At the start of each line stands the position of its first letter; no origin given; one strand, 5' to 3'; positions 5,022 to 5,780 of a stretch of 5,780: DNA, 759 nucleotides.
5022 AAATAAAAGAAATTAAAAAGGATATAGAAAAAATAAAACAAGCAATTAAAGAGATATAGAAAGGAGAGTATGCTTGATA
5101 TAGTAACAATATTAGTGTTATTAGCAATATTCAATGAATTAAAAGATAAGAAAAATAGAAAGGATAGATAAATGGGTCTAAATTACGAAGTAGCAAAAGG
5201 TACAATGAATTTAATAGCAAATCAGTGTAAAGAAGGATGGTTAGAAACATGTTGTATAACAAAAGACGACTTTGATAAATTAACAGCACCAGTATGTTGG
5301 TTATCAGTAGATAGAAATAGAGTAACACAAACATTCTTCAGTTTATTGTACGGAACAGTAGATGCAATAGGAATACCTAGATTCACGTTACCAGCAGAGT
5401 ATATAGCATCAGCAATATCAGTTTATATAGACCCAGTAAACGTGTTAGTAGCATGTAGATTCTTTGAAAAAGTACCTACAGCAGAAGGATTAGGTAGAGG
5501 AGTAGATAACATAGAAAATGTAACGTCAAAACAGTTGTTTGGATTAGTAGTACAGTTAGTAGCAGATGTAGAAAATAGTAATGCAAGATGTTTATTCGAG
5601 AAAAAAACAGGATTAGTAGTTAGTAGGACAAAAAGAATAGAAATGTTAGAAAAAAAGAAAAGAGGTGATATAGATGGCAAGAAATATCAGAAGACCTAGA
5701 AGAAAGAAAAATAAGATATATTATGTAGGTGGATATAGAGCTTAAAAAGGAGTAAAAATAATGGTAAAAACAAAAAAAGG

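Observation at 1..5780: Complete phiX174-plan microvirus (two scaffolding proteins, J, G-position spike) in a very AT-rich, A-ending-codon genome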

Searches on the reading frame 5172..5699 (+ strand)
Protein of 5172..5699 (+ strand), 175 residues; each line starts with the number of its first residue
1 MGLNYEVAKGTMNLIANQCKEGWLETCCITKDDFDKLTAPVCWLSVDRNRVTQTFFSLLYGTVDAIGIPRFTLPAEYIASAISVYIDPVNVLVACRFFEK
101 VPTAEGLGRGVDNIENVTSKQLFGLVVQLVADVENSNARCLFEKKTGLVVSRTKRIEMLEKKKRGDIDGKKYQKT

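Call 4: search_protein_families(library=pfam, proteins=[window:5172-5699:+], max_evalue=1)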
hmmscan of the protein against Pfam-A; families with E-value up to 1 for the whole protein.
window:5172-5699:+ (175 aa): 1 family
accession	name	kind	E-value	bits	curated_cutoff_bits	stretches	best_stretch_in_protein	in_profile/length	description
PF02925.21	gpD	-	8.3e-19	68.4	25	1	29-130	27-126/141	Bacteriophage scaffolding protein D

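Call 5: search_protein_families(library=phrogs, proteins=[window:5172-5699:+], max_evalue=1)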
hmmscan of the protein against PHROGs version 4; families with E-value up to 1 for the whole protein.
window:5172-5699:+ (175 aa): 2 families
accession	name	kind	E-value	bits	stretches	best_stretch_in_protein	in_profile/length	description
phrog_1386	-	head and packaging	7e-43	147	1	3-154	5-153/156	head morphogenesis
phrog_8384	-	unknown function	0.19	13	1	147-175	25-53/71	-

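Call 69: search_dna_similar(query=window:5172-5699:+, collection=phages, mode=protein, max_rows=40, rows=spread)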
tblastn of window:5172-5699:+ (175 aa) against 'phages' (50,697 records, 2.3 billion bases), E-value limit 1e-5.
Records with a match: 585; places in all: 585; records where one place covers at least 80% of the query: 7.
Best place of each record, by identity: <60% 585.
By first word of the organism name: Enterobacteria 380; Escherichia 178; Eel 6; Microviridae 5; Salmonella 4; Sinsheimervirus 4; Vibrio 3; Shigella 2; Pectobacterium 1; Protaetiibacter 1; and 1 more.
By host as written in the record: Escherichia coli C 349; - 105; Escherichia coli 61; Salmonella sp. 34; Escherichia coli IJ1862 6; Salmonella enterica serovar Typhimurium 3; Ciona robusta 2; Escherichia coli MG1655 K12 2; and 19 more.
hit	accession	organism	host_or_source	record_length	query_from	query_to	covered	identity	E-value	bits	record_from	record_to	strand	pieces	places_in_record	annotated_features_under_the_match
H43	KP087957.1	Eel River basin pequenovirus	cold methane seep sediment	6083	5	171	95%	51.5%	2e-52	184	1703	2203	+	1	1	putative minor capsid protein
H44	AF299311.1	Escherichia phage phiX174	-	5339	29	131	59%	37.9%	5e-16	80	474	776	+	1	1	record has no annotation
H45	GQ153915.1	Escherichia phage phiX174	-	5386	29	131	59%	37.9%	5e-16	80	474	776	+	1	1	D: D | E: E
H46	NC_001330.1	Escherichia phage alpha3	Escherichia coli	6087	29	131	59%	37.9%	6e-16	80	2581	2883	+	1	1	whole genome of bacteriophage alpha3 | D: external scaffolding protein | E: cell lysis protein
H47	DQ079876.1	Escherichia phage ID62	-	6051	29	136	62%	36.1%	5e-16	80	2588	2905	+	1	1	D: gpD | E: gpE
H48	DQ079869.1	Escherichia phage ID2 Moscow/ID/2001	-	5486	29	131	59%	36.9%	4e-16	81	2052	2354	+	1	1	D: gpD | E: gpE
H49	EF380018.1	Escherichia phage phiX174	Escherichia coli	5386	29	131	59%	36.9%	2e-15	79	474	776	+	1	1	protein D | protein E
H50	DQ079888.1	Enterobacteria phage NC16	-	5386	29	131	59%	36.9%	2e-15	79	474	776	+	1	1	D: gpD | E: gpE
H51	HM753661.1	Escherichia phage phiX174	Salmonella sp.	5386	29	131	59%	36.9%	2e-15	79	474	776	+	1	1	protein D | protein E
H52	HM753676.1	Escherichia phage phiX174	Escherichia coli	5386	29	131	59%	36.9%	2e-15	79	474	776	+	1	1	protein D | protein E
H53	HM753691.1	Escherichia phage phiX174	Escherichia coli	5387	29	131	59%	36.9%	2e-15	79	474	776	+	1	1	protein D | protein E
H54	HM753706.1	Escherichia phage phiX174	Salmonella sp.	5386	29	131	59%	36.9%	2e-15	79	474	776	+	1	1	protein D | protein E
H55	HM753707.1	Escherichia phage phiX174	Escherichia coli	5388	29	131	59%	36.9%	2e-15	79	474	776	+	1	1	protein D | protein E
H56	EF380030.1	Escherichia phage phiX174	Escherichia coli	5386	29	131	59%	36.9%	2e-15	79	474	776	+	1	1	protein D | protein E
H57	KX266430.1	Enterobacteria phage ID11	Escherichia coli C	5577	29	127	57%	37.4%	1e-15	79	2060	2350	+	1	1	protein D | protein E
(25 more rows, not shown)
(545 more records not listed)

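Call 70: search_dna_similar(query=window:5172-5699:+, collection=phages, mode=protein, max_rows=24, rows=best)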
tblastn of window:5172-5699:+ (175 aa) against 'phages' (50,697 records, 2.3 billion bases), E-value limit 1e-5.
Records with a match: 585; places in all: 585; records where one place covers at least 80% of the query: 7.
Best place of each record, by identity: <60% 585.
By first word of the organism name: Enterobacteria 380; Escherichia 178; Eel 6; Microviridae 5; Salmonella 4; Sinsheimervirus 4; Vibrio 3; Shigella 2; Pectobacterium 1; Protaetiibacter 1; and 1 more.
By host as written in the record: Escherichia coli C 349; - 105; Escherichia coli 61; Salmonella sp. 34; Escherichia coli IJ1862 6; Salmonella enterica serovar Typhimurium 3; Ciona robusta 2; Escherichia coli MG1655 K12 2; and 19 more.
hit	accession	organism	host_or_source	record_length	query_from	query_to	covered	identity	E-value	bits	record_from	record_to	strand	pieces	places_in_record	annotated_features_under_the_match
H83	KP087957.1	Eel River basin pequenovirus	cold methane seep sediment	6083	5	171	95%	51.5%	2e-52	184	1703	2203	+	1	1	putative minor capsid protein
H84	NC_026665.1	Eel River basin pequenovirus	cold methane seep sediment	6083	5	171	95%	51.5%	2e-52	184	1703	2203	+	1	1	putative minor capsid protein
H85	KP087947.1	Eel River basin pequenovirus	cold methane seep sediment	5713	3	165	93%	38.0%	5e-26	108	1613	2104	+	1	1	putative minor capsid protein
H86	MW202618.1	Microviridae sp.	Manatee Spring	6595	3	154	87%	38.7%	2e-30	121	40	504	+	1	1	scaffold protein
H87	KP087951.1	Eel River basin pequenovirus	cold methane seep sediment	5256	1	145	83%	34.7%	1e-17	85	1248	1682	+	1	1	putative minor capsid protein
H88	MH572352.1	Microviridae sp.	Ciona robusta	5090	3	144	81%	31.7%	5e-19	89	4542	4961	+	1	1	external scaffolding protein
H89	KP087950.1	Eel River basin pequenovirus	cold methane seep sediment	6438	29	163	77%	33.3%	3e-11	66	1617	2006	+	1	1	putative minor capsid protein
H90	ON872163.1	Pectobacterium phage Mimer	Pectobacterium carotovorum spsb. ...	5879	29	133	60%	38.1%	1e-16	82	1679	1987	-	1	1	external scaffolding protein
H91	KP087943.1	Eel River basin pequenovirus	cold methane seep sediment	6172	1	153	87%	25.8%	7e-12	68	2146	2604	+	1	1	putative external scaffolding protein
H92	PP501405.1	Salmonella phage SP14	Salmonella enterica subsp. enterica ...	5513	29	131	59%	38.3%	2e-11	121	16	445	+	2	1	scaffolding protein D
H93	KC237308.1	Enterobacteria phage ID204 Moscow/ID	Escherichia coli C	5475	29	131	59%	37.9%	3e-16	81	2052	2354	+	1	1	D: external scaffolding protein | E: cell lysis protein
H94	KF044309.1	Enterobacteria phage FL68 Tallahassee/FL/2012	Escherichia coli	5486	29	131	59%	37.9%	3e-16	81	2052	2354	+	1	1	D: external scaffolding protein | E: cell lysis protein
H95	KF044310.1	Enterobacteria phage FL76 Tallahassee/FL/2012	Escherichia coli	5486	29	131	59%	37.9%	3e-16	81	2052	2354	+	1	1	D: external scaffolding protein | E: cell lysis protein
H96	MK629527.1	Escherichia phage Lilleven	Escherichia coli MG1655 K12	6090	29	131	59%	37.9%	5e-16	80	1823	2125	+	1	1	external scaffolding protein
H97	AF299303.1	Escherichia phage phiX174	-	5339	29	131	59%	37.9%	5e-16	80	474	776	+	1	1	record has no annotation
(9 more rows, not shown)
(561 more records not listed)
